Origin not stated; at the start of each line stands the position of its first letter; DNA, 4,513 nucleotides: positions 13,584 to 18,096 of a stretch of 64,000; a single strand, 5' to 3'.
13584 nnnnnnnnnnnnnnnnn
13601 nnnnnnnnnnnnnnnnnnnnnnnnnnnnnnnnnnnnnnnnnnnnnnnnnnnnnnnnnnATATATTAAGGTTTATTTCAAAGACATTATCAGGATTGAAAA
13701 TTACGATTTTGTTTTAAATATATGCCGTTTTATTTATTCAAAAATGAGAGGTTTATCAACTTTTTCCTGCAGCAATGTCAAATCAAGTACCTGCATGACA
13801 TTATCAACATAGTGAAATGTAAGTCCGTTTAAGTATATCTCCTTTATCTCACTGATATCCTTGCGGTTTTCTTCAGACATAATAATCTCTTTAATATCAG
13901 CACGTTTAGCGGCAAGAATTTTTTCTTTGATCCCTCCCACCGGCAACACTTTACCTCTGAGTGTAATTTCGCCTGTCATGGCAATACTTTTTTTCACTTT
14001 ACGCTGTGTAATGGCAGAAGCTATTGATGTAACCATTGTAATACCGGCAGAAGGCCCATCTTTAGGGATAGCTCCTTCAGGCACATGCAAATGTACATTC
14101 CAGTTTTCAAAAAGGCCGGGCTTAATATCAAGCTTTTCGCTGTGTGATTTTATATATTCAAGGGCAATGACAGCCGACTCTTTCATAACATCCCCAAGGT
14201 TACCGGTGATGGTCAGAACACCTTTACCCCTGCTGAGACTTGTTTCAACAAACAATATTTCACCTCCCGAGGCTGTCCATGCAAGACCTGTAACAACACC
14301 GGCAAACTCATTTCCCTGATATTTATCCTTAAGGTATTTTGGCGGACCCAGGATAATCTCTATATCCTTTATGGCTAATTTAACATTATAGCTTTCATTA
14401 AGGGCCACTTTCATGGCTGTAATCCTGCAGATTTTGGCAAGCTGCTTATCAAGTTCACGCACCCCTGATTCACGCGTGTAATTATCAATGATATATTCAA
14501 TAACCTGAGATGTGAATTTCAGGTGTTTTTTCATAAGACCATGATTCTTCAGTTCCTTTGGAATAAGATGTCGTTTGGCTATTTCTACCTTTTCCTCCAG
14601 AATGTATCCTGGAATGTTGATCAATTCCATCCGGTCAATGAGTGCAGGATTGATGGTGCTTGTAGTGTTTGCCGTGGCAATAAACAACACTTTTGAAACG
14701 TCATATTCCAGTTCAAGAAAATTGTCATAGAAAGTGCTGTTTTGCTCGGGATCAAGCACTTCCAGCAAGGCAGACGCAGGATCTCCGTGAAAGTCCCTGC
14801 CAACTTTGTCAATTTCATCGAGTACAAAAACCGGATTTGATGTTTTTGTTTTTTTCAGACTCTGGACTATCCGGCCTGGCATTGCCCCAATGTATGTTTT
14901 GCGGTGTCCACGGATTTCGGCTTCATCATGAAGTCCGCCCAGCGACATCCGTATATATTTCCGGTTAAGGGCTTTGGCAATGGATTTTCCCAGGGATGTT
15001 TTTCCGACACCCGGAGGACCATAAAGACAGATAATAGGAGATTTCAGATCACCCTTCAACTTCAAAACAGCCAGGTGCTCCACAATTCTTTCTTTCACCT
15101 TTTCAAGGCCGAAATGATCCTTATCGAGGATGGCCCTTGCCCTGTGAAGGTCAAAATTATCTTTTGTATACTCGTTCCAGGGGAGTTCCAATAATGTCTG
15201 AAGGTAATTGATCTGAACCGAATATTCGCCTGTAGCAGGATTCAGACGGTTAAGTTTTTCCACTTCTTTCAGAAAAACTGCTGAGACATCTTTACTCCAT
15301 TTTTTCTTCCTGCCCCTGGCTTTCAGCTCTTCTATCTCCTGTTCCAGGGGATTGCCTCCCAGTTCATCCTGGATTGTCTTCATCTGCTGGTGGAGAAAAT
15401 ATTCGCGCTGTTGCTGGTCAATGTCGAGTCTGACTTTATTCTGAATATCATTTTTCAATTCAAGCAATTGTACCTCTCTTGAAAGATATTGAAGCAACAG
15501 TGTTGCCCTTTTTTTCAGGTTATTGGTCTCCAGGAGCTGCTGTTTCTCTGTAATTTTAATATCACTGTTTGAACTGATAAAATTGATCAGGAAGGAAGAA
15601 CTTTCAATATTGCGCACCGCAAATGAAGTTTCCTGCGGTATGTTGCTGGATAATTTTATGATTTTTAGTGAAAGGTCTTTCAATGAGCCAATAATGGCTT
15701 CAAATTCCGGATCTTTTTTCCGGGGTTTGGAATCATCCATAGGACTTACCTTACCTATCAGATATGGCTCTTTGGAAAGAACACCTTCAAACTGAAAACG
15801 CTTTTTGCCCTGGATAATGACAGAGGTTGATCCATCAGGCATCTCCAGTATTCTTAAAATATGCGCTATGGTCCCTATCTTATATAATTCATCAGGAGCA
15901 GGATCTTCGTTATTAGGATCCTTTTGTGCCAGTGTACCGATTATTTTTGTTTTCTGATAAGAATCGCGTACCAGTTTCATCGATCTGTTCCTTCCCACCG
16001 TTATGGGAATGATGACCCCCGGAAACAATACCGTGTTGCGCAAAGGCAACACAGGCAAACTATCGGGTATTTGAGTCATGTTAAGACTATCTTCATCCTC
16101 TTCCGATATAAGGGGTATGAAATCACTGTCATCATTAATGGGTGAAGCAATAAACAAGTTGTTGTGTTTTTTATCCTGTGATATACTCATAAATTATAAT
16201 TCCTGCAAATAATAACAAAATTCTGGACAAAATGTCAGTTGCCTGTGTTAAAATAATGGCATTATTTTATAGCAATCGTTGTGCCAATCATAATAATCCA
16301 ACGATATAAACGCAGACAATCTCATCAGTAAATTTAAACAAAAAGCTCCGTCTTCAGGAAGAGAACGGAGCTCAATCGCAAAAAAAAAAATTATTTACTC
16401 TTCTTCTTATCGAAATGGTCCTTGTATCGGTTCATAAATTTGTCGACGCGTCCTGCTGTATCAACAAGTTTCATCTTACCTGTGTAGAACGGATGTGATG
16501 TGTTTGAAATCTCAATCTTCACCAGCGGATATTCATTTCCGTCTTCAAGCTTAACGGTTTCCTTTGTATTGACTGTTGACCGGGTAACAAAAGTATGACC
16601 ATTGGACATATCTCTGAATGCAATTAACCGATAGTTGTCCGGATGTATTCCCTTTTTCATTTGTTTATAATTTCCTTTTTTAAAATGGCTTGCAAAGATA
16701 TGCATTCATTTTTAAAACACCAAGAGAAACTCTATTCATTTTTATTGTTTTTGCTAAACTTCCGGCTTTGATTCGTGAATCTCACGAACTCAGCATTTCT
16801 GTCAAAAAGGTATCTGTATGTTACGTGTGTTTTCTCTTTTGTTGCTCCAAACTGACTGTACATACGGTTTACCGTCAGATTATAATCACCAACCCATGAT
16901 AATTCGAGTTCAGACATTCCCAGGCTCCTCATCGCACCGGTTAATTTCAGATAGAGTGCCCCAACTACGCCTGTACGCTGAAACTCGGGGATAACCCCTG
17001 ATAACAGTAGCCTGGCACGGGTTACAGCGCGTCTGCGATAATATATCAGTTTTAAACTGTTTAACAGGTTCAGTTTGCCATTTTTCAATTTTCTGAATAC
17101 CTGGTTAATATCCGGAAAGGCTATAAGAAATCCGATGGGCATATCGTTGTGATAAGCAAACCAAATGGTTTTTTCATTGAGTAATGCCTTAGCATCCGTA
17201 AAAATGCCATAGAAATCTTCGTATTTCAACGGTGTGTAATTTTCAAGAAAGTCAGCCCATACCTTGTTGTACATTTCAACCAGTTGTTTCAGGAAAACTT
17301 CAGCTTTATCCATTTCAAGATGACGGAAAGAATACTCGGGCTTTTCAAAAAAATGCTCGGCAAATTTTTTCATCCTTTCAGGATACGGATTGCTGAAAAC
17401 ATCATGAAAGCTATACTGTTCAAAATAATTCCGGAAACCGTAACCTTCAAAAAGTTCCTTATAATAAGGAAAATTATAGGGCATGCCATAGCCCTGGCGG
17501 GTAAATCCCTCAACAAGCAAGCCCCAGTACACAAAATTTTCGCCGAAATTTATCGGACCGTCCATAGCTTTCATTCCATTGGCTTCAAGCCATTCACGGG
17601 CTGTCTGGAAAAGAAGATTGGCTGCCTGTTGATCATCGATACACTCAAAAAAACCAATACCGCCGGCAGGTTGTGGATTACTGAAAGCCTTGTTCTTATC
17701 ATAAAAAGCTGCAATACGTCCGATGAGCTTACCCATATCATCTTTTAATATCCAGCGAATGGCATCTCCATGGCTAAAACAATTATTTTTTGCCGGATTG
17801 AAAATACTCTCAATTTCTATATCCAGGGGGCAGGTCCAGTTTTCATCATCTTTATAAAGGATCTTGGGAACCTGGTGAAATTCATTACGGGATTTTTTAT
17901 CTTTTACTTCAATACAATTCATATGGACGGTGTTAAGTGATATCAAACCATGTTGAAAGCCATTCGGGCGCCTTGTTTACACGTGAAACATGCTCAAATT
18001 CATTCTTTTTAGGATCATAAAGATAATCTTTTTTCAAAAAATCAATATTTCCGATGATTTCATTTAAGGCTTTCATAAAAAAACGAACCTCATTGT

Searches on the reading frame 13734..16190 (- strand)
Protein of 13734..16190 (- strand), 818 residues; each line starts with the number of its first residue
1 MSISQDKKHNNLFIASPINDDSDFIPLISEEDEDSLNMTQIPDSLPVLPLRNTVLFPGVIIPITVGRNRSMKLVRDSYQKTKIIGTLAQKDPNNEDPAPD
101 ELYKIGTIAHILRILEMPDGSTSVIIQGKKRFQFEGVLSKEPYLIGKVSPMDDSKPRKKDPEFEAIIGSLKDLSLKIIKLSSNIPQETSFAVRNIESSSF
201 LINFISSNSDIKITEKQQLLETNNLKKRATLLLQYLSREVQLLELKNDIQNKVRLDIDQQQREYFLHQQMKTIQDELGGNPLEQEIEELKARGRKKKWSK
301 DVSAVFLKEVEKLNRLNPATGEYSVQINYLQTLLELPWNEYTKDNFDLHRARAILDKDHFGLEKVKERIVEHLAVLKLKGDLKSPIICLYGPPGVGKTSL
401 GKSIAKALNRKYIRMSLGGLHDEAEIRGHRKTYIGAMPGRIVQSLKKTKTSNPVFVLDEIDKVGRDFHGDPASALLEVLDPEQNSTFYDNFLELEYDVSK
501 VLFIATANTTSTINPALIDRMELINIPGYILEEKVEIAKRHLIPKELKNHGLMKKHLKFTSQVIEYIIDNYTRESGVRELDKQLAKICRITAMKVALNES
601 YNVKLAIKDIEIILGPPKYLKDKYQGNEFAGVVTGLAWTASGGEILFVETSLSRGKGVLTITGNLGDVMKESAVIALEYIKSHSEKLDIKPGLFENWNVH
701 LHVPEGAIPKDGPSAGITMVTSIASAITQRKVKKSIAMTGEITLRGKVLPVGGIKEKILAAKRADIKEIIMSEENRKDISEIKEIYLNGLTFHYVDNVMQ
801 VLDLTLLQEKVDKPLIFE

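Call 8: search_protein_families(library=pfam, proteins=[window:13734-16190:-], max_evalue=0.001)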
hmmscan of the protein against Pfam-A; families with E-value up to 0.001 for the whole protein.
window:13734-16190:- (818 aa): 13 families
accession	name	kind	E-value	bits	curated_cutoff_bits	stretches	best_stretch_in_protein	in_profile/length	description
PF05362.19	Lon_C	-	1.5e-80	270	21.1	1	607-806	4-203/205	Lon protease (S16) C-terminal proteolytic domain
PF02190.22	LON_substr_bdg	-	2.3e-50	171.8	28.7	1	45-238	2-200/200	ATP-dependent protease La (LON) substrate-binding domain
PF00004.35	AAA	-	9.8e-27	94.4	21.2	1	387-523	1-125/131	ATPase family associated with various cellular activities (AAA)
PF22667.2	Lon_lid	-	9.9e-20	70.4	27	1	548-600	1-54/57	Lon protease AAA+ ATPase lid domain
PF07728.20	AAA_5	-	4.1e-11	43.5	22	1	387-521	2-139/139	AAA domain (dynein-related subfamily)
PF13541.12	ChlI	-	2.2e-08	34.5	27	1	648-775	1-121/121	Subunit ChlI of Mg-chelatase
PF07724.20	AAA_2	-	7.7e-06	26.5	27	1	387-513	6-129/166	AAA domain (Cdc48 subfamily)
PF08298.17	AAA_PrkA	-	3.2e-05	23.6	25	1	356-411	58-112/358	PrkA AAA domain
PF13401.12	AAA_22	-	3.9e-05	24.4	27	1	386-464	7-97/130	AAA domain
PF13191.12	AAA_16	-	9.7e-05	23.4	32.6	1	384-419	24-58/167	AAA ATPase domain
PF13173.12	AAA_14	-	0.00038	20.9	27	0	384-463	2-74/129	AAA domain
PF05496.18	RuvB_N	-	0.00073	19.8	27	0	357-412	7-61/159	Holliday junction DNA helicase RuvB P-loop domain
PF03193.22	RsgA_GTPase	-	0.00091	19.5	30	0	359-410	81-132/174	RsgA GTPase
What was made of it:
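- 13734..16190 (-): lon (ATP-dependent protease La), 818 aa. Pfam scan (call 8).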

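Call 45: find_related_loci(query=window:13737-16190:-, collection=metagenome_contigs, flank=1500)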
Query window:13737-16190:- (818 aa) in metagenome_contigs; peptide patterns used: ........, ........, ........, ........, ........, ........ (x = any residue, [..] = any of these).
600 stretches matched a pattern (row limit reached: there are more); 589 encode a relative of the query (tblastn E <= 1e-3); the best 80 are kept; 80 distinct loci.
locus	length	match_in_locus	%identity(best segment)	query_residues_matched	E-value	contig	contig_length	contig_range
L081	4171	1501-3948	86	1-818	0e+0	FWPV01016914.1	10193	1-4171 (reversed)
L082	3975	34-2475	79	1-815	0e+0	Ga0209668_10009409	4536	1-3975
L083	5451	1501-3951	78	1-817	0e+0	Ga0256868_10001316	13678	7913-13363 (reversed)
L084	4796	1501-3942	78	1-815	0e+0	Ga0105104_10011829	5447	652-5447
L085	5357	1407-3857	75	1-817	0e+0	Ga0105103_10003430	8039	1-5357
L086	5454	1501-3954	74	1-818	0e+0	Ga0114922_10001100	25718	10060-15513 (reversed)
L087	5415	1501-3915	75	13-817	0e+0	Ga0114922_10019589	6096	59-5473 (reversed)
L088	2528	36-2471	70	5-815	0e+0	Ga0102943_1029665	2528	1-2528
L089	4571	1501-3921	71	9-815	0e+0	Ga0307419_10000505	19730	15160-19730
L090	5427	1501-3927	70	8-815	0e+0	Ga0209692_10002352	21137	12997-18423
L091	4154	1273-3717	68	1-815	0e+0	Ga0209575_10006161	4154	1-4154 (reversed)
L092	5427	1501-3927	68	11-818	0e+0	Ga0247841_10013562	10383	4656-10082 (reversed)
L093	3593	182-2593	68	11-817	0e+0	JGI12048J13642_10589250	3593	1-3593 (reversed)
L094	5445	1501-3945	67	1-815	0e+0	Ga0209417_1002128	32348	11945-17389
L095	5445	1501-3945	67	1-816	0e+0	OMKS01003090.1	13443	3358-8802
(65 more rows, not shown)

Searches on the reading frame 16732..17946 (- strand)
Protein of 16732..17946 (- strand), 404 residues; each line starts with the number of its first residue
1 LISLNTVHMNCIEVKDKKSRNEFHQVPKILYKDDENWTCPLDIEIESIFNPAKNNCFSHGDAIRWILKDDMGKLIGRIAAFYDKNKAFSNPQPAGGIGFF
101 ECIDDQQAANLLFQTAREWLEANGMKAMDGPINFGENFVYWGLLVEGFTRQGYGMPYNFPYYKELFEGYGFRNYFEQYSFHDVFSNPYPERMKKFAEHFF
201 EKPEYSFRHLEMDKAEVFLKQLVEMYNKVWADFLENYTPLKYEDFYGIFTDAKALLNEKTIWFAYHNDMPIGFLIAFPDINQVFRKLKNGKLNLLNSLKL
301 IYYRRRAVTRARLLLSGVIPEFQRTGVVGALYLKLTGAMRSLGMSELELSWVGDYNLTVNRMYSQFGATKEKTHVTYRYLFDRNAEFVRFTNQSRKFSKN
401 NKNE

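Call 8: search_protein_families(library=pfam, proteins=[window:16732-17946:-], max_evalue=0.001)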
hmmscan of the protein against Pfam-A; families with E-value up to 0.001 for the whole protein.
window:16732-17946:- (404 aa): 1 family
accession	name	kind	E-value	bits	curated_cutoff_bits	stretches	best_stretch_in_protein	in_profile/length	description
PF00583.31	Acetyltransf_1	-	3.4e-08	34.2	20.7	1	223-367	2-115/116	Acetyltransferase (GNAT) family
